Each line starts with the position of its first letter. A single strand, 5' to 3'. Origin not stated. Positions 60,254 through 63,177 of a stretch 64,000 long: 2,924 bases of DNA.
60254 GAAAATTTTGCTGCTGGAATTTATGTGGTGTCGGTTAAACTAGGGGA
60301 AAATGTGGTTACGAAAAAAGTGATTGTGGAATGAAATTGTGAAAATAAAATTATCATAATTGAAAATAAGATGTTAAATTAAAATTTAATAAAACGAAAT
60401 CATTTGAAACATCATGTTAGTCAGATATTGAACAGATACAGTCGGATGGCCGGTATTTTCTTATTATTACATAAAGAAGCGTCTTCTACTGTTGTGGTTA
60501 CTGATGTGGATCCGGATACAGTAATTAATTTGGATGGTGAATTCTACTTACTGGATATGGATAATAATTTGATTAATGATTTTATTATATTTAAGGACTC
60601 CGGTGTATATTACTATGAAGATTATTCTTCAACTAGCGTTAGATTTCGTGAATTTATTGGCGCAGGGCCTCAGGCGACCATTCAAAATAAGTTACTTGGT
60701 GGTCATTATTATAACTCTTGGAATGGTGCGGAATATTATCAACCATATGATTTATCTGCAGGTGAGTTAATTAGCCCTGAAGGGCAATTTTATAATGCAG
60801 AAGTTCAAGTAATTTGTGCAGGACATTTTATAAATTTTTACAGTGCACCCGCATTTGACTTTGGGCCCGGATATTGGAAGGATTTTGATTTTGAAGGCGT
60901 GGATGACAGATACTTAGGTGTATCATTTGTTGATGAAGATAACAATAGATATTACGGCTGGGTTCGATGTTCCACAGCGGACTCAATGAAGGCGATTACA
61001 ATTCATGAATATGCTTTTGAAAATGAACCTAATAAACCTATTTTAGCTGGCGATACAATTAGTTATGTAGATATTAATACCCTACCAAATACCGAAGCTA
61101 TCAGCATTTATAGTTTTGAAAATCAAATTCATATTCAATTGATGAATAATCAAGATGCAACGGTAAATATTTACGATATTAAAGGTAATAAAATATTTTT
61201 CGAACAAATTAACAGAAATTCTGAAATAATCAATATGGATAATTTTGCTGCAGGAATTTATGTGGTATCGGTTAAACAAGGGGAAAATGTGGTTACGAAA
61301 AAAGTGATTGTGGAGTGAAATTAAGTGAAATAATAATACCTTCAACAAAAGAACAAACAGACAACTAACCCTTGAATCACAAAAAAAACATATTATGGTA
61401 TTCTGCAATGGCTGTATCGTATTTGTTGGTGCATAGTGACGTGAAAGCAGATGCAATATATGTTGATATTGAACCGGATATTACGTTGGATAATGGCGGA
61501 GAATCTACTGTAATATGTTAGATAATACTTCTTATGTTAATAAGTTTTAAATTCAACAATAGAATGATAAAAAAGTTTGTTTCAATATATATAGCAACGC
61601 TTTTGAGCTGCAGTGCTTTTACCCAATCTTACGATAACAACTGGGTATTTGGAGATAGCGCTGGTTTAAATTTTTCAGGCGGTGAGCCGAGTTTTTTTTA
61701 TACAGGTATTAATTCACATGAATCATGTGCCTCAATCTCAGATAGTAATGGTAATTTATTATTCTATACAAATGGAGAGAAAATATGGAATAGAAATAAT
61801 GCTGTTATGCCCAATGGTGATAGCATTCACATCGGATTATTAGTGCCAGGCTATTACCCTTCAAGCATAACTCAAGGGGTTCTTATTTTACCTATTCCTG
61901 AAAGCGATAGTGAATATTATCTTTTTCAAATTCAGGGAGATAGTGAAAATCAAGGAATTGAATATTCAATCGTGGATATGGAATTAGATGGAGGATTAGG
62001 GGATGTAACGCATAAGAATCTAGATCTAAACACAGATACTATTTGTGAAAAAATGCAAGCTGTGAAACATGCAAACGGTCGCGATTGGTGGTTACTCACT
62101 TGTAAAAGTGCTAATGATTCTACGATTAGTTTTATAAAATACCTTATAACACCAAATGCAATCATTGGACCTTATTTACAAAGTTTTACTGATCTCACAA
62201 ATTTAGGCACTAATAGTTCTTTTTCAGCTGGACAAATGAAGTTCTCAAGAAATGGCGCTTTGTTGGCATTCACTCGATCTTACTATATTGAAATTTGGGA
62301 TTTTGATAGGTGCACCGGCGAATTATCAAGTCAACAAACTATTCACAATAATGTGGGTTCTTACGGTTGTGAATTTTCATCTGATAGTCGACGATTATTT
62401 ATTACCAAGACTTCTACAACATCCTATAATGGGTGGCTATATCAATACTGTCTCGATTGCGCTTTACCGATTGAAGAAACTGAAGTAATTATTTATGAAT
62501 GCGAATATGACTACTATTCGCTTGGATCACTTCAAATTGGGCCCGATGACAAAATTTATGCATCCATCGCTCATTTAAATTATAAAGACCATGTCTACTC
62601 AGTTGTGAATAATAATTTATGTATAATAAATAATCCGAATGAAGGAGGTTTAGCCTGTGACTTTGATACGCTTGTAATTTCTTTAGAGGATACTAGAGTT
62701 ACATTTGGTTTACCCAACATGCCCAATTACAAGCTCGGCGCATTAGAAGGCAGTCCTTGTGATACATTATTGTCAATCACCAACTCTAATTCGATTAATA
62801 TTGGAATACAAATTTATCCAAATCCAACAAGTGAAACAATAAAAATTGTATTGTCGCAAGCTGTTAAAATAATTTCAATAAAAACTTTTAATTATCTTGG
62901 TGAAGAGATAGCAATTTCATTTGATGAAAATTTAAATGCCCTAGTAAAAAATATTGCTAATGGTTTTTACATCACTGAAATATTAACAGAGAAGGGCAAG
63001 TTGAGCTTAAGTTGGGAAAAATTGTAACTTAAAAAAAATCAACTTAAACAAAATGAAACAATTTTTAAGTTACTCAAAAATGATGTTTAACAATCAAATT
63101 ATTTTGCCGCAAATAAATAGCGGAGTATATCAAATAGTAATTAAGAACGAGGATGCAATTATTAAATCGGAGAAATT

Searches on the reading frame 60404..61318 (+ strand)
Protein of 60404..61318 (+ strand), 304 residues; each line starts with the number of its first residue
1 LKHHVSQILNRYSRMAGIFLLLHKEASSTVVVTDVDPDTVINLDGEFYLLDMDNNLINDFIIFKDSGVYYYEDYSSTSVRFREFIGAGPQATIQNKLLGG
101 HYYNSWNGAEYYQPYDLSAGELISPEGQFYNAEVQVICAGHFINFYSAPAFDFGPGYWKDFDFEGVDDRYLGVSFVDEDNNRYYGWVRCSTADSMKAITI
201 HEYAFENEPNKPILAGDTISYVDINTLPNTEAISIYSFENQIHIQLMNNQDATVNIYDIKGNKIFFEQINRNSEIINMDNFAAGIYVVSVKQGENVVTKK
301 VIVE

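Call 11: search_protein_families(library=pfam, proteins=[window:60404-61318:+], max_evalue=0.01)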
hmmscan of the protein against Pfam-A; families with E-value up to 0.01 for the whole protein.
window:60404-61318:+ (304 aa): 2 families
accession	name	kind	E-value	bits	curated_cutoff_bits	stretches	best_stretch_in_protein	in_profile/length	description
PF18962.6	Por_Secre_tail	-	7.9e-10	39.3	27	1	240-303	8-75/75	Secretion system C-terminal sorting domain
PF03272.18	Mucin_bdg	-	0.0072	16.6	27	0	219-278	10-67/116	Putative mucin or carbohydrate-binding module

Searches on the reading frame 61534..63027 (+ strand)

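Call 11: search_protein_families(library=pfam, proteins=[window:61534-63027:+], max_evalue=0.01)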
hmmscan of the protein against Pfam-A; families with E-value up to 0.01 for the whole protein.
window:61534-63027:+ (497 aa): 1 family
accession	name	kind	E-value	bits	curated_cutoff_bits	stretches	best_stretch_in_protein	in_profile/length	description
PF18962.6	Por_Secre_tail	-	6.7e-07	30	27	1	427-489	1-68/75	Secretion system C-terminal sorting domain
